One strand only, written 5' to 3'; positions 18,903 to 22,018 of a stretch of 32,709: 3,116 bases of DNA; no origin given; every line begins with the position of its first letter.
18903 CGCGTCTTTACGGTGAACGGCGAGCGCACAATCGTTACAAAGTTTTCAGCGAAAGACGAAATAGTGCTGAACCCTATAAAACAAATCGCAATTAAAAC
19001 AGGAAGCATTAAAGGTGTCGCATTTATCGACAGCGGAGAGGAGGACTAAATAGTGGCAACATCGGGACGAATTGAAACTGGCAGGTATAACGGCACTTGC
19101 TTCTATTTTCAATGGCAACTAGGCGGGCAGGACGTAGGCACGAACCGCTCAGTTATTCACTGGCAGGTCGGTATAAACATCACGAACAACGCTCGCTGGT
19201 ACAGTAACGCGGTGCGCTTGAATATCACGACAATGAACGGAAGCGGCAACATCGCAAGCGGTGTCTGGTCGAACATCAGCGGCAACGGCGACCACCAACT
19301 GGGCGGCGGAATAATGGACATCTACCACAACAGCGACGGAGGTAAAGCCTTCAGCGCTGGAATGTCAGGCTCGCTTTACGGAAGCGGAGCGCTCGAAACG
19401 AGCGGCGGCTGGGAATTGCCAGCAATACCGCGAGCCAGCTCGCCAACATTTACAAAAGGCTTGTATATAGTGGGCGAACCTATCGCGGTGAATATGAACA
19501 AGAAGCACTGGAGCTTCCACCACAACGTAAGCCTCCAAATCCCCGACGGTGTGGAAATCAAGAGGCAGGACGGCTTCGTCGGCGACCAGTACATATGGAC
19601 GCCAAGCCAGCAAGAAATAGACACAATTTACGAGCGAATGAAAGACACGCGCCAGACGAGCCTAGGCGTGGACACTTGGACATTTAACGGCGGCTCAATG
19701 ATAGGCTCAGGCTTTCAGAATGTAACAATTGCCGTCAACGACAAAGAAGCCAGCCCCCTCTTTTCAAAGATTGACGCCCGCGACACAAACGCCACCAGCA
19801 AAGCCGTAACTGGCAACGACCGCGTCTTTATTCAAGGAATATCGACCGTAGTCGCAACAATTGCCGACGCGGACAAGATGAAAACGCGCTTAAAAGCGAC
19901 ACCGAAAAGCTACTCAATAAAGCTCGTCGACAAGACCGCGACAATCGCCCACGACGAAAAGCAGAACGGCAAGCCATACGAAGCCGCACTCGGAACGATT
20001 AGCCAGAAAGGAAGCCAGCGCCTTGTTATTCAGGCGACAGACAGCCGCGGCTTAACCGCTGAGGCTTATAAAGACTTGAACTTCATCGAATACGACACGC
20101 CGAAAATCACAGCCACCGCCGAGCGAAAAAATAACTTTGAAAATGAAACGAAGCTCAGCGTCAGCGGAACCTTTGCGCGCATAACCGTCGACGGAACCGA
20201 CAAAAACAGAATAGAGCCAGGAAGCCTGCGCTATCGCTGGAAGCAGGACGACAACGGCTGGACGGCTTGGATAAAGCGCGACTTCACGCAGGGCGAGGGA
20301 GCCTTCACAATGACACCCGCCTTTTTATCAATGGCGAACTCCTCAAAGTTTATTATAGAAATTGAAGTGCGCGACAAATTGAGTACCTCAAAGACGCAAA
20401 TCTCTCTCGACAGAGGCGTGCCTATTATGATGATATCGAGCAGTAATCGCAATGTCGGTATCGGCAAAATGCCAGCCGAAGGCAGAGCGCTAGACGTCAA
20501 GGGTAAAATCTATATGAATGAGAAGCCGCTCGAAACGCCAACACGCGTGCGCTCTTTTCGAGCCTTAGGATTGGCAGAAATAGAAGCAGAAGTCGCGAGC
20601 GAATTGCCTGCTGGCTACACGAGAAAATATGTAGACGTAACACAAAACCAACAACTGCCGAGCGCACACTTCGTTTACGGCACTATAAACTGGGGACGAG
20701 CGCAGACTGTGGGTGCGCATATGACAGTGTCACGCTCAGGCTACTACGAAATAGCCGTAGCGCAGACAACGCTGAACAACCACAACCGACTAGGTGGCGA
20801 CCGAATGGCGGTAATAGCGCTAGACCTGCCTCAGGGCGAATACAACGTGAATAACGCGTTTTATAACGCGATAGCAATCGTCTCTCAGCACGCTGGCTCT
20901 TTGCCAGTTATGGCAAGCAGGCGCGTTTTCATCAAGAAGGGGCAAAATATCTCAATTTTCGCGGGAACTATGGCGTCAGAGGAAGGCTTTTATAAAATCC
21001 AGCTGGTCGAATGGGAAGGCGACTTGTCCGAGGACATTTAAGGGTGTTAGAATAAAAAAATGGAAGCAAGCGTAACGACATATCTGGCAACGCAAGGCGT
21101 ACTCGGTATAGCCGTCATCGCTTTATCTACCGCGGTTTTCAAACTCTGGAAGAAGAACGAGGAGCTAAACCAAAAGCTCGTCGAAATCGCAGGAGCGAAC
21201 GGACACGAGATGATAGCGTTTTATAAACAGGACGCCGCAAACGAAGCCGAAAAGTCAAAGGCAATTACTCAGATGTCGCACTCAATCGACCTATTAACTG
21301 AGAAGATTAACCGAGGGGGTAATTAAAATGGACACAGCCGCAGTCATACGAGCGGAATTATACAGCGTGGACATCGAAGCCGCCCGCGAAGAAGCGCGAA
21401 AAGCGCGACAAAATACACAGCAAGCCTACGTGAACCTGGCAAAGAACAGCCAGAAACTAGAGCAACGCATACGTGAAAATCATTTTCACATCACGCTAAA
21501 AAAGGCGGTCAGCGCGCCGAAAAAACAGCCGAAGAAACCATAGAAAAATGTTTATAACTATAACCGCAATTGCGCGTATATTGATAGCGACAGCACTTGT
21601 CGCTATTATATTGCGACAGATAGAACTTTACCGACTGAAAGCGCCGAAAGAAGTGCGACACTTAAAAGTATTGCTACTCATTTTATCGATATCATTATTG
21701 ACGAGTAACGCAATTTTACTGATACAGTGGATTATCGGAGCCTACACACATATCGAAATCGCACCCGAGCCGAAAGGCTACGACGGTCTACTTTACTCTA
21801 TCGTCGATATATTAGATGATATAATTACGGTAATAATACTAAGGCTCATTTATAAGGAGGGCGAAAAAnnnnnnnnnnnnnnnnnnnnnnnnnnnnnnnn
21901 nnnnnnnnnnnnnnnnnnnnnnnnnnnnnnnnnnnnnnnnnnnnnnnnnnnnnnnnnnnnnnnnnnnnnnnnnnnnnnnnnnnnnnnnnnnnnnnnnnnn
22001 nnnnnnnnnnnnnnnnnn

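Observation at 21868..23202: Endolysin with an N-terminal multi-pass membrane domain (holin-like) fused to CHAP + CW_7 + SH3-like modules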

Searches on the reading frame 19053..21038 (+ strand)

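Call 62: search_protein_families(library=phrogs, proteins=[window:19053-21038:+], max_evalue=0.00001)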
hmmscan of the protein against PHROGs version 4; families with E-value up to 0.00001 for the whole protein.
window:19053-21038:+ (662 aa): 2 families
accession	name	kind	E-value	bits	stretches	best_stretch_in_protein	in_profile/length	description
phrog_372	-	tail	1.1e-84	286.5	1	1-494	1-488/743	tail protein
phrog_18627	-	tail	2.8e-15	57.4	1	22-331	19-317/317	tail protein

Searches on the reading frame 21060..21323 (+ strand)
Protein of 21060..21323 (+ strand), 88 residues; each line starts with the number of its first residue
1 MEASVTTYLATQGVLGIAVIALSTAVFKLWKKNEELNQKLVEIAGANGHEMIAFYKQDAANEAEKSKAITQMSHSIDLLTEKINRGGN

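Call 3: search_protein_families(library=pfam, proteins=[window:21060-21323:+], max_evalue=1)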
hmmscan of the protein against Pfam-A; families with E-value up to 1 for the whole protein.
window:21060-21323:+ (88 aa): 2 families
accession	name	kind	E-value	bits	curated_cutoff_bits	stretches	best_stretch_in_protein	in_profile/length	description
PF22944.1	DGKD_4H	-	0.07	13.9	27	1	22-80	21-79/120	Diacylglycerol kinase delta, helical domain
PF00746.26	Gram_pos_anchor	-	0.18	12.3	20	1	14-35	22-43/43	LPXTG cell wall anchor motif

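Call 4: search_protein_families(library=phrogs, proteins=[window:21060-21323:+], max_evalue=0.01)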
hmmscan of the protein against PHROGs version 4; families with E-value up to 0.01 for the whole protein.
window:21060-21323:+ (88 aa): 0 families

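Call 86: search_protein_families(library=phrogs, proteins=[window:21060-21323:+], max_evalue=0.5)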
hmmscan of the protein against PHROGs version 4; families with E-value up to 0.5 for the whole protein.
window:21060-21323:+ (88 aa): 4 families
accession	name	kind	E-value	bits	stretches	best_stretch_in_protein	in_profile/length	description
phrog_27978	-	unknown function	0.02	16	1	7-68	7-68/107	-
phrog_9120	-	unknown function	0.059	14.4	1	2-36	9-43/127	-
phrog_21529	-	unknown function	0.095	13.9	1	3-43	41-81/142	-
phrog_2429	-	moron, auxiliary metabolic gene and host takeover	0.22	12.8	0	1-83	1-61/82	involved in bacteriocin production or immunity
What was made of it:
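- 21060..21326 (+): orf88: small protein with one N-terminal TM helix (aa 9-27) and a charged, helical tail. Candidate lysis partner (co-holin or antiholin type). No known family (calls 3, 4, 86).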

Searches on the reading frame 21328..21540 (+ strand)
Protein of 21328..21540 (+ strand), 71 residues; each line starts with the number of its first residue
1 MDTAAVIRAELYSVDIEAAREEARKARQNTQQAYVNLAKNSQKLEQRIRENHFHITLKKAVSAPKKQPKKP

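Call 3: search_protein_families(library=pfam, proteins=[window:21328-21540:+], max_evalue=1)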
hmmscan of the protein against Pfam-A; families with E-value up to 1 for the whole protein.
window:21328-21540:+ (71 aa): 2 families
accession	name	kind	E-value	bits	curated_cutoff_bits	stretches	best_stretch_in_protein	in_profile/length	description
PF07960.16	CBP4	-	0.032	14.4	28.8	1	12-48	39-75/131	CBP4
PF24596.1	DUF7620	-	0.079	13.9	27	1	16-60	21-65/69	Family of unknown function (DUF7620)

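Call 4: search_protein_families(library=phrogs, proteins=[window:21328-21540:+], max_evalue=0.01)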
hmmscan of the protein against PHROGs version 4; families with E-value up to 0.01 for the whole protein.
window:21328-21540:+ (71 aa): 0 families
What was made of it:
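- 21328..21543 (+): orf71: small soluble, highly charged protein with a basic C-terminus. Role unknown. No family match (calls 3, 4).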

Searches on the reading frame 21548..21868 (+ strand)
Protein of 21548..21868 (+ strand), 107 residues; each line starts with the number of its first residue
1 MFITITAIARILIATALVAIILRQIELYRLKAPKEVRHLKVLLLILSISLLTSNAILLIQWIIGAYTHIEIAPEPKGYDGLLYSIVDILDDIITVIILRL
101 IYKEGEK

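Call 3: search_protein_families(library=pfam, proteins=[window:21548-21868:+], max_evalue=1)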
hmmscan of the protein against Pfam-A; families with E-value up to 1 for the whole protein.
window:21548-21868:+ (107 aa): 0 families

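Call 4: search_protein_families(library=phrogs, proteins=[window:21548-21868:+], max_evalue=0.01)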
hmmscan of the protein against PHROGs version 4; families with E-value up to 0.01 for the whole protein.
window:21548-21868:+ (107 aa): 0 families

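Call 86: search_protein_families(library=phrogs, proteins=[window:21548-21868:+], max_evalue=0.5)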
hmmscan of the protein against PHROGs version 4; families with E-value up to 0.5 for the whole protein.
window:21548-21868:+ (107 aa): 2 families
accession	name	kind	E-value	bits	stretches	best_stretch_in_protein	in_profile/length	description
phrog_1832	-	other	0.065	14.4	1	27-66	4-43/72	released from the phage upon host infection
phrog_2638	-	unknown function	0.26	12.7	1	20-82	37-99/120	-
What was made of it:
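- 21548..21871 (+): orf107: small membrane protein with two strong TM helices (aa 3-21, 41-59) and a third acidic amphipathic segment. Its stop overlaps the fusion's start codon (ATGA). Candidate additional holin or antiholin, specific to this phage lineage. No family match (calls 3, 4, 86).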
